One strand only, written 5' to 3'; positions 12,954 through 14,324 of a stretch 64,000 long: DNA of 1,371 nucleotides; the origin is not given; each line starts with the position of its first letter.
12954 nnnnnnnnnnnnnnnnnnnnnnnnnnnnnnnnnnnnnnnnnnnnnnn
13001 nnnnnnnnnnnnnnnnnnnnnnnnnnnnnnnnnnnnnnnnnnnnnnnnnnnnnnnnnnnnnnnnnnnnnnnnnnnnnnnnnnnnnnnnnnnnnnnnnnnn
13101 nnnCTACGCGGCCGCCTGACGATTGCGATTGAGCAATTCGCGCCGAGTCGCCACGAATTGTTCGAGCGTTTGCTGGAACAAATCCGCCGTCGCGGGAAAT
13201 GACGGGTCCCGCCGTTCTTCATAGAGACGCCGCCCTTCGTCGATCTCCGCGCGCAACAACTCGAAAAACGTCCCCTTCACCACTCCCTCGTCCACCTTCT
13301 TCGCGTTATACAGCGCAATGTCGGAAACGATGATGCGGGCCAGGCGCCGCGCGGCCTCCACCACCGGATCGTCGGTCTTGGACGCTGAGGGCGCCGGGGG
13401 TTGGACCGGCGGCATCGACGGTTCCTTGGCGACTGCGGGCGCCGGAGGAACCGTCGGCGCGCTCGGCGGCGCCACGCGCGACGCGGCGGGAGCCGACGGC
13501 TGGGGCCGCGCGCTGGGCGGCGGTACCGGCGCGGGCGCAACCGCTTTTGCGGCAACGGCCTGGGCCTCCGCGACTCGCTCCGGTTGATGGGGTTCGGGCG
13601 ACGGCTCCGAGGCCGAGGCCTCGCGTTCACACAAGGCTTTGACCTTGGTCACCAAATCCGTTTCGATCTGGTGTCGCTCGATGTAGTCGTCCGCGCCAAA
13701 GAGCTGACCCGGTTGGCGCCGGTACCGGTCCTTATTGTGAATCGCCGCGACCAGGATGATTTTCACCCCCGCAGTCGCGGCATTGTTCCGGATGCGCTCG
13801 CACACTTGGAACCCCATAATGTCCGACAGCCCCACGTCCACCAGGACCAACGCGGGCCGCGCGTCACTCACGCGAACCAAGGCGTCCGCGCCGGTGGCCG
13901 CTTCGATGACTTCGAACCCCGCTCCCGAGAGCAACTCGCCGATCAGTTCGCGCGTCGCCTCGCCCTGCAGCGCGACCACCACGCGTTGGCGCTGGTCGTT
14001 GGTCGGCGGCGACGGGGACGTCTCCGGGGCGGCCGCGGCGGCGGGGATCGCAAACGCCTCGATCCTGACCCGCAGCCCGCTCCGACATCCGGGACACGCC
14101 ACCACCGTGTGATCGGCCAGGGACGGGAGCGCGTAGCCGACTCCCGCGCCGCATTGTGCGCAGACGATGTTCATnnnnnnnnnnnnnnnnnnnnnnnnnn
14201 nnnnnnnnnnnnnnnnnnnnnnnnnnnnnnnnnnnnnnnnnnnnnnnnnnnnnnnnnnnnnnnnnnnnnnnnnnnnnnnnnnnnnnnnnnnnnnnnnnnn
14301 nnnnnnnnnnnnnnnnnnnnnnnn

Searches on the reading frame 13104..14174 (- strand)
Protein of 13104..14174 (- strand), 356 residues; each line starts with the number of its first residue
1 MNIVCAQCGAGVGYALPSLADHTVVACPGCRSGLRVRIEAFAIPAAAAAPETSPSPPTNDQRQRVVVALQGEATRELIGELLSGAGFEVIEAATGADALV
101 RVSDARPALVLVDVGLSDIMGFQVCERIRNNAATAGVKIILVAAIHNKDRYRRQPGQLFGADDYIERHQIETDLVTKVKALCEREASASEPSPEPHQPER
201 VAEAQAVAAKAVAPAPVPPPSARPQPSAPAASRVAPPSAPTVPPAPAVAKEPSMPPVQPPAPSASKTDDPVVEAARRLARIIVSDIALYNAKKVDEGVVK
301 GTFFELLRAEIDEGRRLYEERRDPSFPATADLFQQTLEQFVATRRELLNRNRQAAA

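Call 10: search_protein_families(library=pfam, proteins=[window:13104-14174:-], max_evalue=0.001)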
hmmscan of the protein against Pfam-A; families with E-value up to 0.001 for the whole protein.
window:13104-14174:- (356 aa): 1 family
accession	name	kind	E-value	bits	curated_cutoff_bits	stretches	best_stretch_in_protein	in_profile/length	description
PF00072.30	Response_reg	-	7.8e-12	45.8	30.2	1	72-178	8-110/111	Response regulator receiver domain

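Call 28: search_protein_families(library=ncbifam, proteins=[window:13104-14174:-], max_evalue=0.01)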
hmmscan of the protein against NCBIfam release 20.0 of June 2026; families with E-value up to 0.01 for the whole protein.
window:13104-14174:- (356 aa): 73 families (the best 25 are shown)
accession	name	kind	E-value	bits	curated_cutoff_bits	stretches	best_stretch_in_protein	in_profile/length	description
TIGR02154.1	PhoB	equivalog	6.1e-16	58.4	296.2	1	63-188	3-126/226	phosphate regulon transcriptional regulator PhoB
NF007135.0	PRK09581.1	equivalog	2.8e-15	56.1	474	1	77-182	17-120/457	PleD family two-component system response regulator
NF008296.0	PRK11083.1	equivalog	1.4e-14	54.1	273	1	72-197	13-133/228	two-component system response regulator CreB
NF045944.1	ResRegRpaBCyano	equivalog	2.1e-14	53.5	330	1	73-192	8-122/229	response regulator transcription factor RpaB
NF040689.1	MtrAB_MtrA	equivalog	1.4e-13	50.7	300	1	70-186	6-117/219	MtrAB system response regulator MtrA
NF053854.1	RespRegPhoBBctds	equivalog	2.6e-12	46.6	270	1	75-191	11-124/225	two-component system response regulator PhoB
NF033117.2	vanR_ACDEGLN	exception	5.3e-12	45.8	350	1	74-189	10-120/226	VanR-ABDEGLN family response regulator transcription factor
NF041866.1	EpsW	equivalog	6.9e-12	45.1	200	1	62-182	5-125/131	exopolysaccharide biosynthesis response regulator EpsW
NF041733.1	resp_reg_CseB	equivalog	2.1e-11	43.6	350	1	71-198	9-131/228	two-component system response regulator CseB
NF040534.1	resp_reg_YycF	equivalog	3.2e-11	43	340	1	77-192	15-125/231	response regulator YycF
TIGR03787.1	marine_sort_RR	equivalog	3.3e-11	43.1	335.7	1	64-193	2-129/227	proteobacterial dedicated sortase system response regulator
NF007005.1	PRK09468.1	equivalog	4.5e-10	39.4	331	1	62-194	3-131/237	osmolarity response regulator transcription factor OmpR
NF007546.0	PRK10161.1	equivalog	6.2e-10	39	471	1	64-184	4-122/229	phosphate response regulator transcription factor PhoB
NF007982.1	PRK10710.1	equivalog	2e-09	37.3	380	1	74-191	19-131/235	envelope stress response regulator BaeR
NF033120.0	vanR_FM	exception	3.3e-09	36.7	460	1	65-187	6-123/231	vancomycin resistance response regulator transcription factor, VanR-F/VanR-M family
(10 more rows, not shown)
